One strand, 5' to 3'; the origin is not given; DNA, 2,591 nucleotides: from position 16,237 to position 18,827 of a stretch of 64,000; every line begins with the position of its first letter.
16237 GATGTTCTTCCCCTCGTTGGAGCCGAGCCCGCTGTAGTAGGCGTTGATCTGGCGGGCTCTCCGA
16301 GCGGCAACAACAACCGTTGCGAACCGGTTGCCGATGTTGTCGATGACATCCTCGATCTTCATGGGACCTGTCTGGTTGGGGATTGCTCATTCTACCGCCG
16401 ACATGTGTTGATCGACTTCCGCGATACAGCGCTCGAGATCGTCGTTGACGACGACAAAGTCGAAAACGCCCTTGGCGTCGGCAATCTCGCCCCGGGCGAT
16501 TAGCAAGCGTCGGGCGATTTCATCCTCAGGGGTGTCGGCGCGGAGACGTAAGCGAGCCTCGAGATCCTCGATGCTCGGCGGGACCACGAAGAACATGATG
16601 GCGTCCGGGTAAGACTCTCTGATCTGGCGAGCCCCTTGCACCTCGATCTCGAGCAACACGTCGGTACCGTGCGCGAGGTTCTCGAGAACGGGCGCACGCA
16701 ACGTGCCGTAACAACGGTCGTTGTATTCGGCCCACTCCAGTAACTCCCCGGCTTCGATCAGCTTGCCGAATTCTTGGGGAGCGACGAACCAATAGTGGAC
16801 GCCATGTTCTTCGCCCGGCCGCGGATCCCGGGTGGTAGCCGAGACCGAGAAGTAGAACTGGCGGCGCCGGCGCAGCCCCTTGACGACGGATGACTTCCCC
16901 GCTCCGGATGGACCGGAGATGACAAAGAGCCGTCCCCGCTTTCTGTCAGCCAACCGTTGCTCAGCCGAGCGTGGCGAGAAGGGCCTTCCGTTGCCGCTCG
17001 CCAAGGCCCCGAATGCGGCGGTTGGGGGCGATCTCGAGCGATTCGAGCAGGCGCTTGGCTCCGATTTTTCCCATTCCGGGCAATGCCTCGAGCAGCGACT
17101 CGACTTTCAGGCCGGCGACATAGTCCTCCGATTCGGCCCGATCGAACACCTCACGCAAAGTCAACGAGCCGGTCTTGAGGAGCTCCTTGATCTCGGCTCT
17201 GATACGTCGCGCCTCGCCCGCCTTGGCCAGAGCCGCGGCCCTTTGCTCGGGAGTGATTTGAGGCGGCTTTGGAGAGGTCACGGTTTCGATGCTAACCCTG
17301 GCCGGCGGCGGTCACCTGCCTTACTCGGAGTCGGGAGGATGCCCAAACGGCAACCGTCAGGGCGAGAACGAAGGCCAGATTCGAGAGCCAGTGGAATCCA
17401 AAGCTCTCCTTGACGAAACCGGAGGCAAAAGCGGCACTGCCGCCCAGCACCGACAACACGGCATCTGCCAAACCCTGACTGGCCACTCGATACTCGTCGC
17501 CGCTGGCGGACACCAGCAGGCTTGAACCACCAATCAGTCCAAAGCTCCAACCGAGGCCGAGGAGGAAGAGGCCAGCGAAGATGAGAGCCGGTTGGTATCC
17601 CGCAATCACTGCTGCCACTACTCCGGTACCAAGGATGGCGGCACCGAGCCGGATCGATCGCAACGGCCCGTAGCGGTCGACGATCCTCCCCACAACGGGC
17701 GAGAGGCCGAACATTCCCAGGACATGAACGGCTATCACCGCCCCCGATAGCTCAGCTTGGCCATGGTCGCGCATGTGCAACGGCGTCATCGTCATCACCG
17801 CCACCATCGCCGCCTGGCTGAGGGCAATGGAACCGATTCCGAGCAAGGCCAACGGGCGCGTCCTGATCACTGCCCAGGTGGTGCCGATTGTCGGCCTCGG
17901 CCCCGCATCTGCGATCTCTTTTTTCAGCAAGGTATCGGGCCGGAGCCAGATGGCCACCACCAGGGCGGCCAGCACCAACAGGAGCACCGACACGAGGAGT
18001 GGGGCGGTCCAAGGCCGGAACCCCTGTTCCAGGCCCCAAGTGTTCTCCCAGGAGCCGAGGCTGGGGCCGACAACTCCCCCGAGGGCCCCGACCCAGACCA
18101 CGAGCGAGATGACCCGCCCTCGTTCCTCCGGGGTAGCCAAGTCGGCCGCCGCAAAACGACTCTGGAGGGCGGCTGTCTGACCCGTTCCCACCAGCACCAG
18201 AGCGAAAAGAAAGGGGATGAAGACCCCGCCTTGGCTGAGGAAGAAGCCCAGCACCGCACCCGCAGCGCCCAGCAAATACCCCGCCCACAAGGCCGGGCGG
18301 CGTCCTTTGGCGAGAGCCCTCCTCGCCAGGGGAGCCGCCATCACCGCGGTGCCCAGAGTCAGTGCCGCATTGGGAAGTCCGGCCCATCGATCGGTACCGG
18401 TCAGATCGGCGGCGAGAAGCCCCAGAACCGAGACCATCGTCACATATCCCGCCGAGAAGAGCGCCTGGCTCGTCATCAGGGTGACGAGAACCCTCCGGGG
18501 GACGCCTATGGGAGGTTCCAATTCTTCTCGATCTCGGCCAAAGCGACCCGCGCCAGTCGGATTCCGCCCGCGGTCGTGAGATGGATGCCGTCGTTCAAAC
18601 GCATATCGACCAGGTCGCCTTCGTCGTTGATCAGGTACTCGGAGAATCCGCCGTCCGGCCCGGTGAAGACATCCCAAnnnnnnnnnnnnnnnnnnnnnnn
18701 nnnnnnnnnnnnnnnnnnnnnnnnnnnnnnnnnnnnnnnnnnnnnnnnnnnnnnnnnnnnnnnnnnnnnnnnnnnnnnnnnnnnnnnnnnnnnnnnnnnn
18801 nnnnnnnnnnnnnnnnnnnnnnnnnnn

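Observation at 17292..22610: An MFS transporter, SGNH hydrolase, MBOAT acyltransferase and divergent DUF4015 glycoside-hydrolase-like gene packed between mihF and pyrF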

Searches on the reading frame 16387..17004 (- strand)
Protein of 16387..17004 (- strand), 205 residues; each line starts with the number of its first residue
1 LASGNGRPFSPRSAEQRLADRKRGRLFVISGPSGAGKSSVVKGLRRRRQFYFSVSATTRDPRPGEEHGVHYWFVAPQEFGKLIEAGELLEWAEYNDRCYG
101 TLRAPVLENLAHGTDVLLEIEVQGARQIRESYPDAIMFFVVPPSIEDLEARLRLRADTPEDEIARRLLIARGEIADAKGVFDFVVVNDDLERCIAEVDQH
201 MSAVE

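Call 4: search_protein_families(library=pfam, proteins=[window:16387-17004:-], max_evalue=0.01)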
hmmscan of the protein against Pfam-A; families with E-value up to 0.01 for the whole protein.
window:16387-17004:- (205 aa): 6 families
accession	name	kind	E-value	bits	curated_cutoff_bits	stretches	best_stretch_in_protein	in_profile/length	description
PF00625.27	Guanylate_kin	-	1e-43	149.6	25.2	1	24-202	2-180/182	Guanylate kinase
PF13191.12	AAA_16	-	4.3e-05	24.5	32.6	1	21-153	21-104/167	AAA ATPase domain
PF20703.3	nSTAND1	-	0.0018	18.4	27.1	1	17-42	29-51/379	Novel STAND NTPase 1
PF13671.12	AAA_33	-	0.0021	18.8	27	0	26-118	1-75/143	AAA domain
PF03193.22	RsgA_GTPase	-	0.0045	17.3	30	1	16-48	98-130/174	RsgA GTPase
PF03215.21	Rad17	-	0.0068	16.8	23.8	1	20-46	41-67/186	Rad17 P-loop domain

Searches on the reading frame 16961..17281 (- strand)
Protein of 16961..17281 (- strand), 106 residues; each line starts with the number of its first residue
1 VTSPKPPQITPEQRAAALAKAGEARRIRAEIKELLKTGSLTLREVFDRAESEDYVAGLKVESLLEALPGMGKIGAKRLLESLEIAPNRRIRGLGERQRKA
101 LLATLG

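Call 4: search_protein_families(library=pfam, proteins=[window:16961-17281:-], max_evalue=0.01)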
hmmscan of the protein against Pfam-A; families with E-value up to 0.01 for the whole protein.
window:16961-17281:- (106 aa): 2 families
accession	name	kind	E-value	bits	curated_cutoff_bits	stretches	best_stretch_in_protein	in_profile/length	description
PF22525.1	H2TH_5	-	4.1e-23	81.6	27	1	35-103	1-69/71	S13-like H2TH domain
PF14520.12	HHH_5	-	0.0034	18.3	27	0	32-82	16-55/57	Helix-hairpin-helix domain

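Call 5: search_protein_families(library=ncbifam, proteins=[window:16961-17281:-], max_evalue=0.001)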
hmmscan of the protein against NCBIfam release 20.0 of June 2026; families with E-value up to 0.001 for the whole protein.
window:16961-17281:- (106 aa): 1 family
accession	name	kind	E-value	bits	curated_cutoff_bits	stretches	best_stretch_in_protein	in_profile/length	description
NF041260.1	actino_IHF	equivalog_domain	6.5e-36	122.9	60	1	7-105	3-101/102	integration host factor, actinobacterial type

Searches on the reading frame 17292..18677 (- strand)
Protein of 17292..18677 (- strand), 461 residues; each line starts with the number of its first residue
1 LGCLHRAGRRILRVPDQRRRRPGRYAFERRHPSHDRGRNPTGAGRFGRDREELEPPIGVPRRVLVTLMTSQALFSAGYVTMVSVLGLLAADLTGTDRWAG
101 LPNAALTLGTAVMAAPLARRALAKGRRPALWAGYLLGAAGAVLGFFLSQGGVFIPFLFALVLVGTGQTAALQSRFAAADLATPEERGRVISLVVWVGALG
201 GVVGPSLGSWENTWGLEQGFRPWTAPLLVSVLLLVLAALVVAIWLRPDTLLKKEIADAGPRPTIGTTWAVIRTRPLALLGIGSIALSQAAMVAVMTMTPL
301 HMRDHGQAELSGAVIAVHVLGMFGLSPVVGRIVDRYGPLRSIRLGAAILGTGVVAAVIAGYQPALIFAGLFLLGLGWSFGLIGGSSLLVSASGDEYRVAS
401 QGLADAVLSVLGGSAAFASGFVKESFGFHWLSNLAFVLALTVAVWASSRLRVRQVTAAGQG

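Call 4: search_protein_families(library=pfam, proteins=[window:17292-18677:-], max_evalue=0.01)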
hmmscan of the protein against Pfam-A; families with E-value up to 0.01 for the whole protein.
window:17292-18677:- (461 aa): 2 families
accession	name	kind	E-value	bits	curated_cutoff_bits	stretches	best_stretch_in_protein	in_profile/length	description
PF07690.21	MFS_1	-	1.1e-35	123.6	33.4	2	68-415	2-345/347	Major Facilitator Superfamily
PF13347.12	MFS_2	-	8.2e-10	38.2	27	1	184-379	130-330/427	MFS/sugar transport protein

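Call 5: search_protein_families(library=ncbifam, proteins=[window:17292-18677:-], max_evalue=0.001)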
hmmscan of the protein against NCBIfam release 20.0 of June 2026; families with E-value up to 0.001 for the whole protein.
window:17292-18677:- (461 aa): 1 family
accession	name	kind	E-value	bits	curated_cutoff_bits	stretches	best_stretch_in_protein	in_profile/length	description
TIGR00880.1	2_A_01_02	superfamily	4.2e-06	26.9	131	1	113-246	13-139/141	multidrug resistance protein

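Call 41: search_protein_families(library=pfam, proteins=[window:17292-18503:-], max_evalue=10)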
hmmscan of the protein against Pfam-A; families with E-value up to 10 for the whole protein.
window:17292-18503:- (403 aa): 3 families
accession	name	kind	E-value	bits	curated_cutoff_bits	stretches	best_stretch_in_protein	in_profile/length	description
PF07690.21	MFS_1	-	5.6e-37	127.9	33.4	2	10-357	2-345/347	Major Facilitator Superfamily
PF13347.12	MFS_2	-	4.6e-10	39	27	2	126-321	130-330/427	MFS/sugar transport protein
PF05277.18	DUF726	-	0.48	9.7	22.6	1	282-391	5-109/343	Protein of unknown function (DUF726)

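Call 50: search_solved_structures(query=window:17292-18503:-, max_evalue=1)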
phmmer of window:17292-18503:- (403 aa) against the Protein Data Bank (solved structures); distinct sequences matched with E-value up to 1: 0.
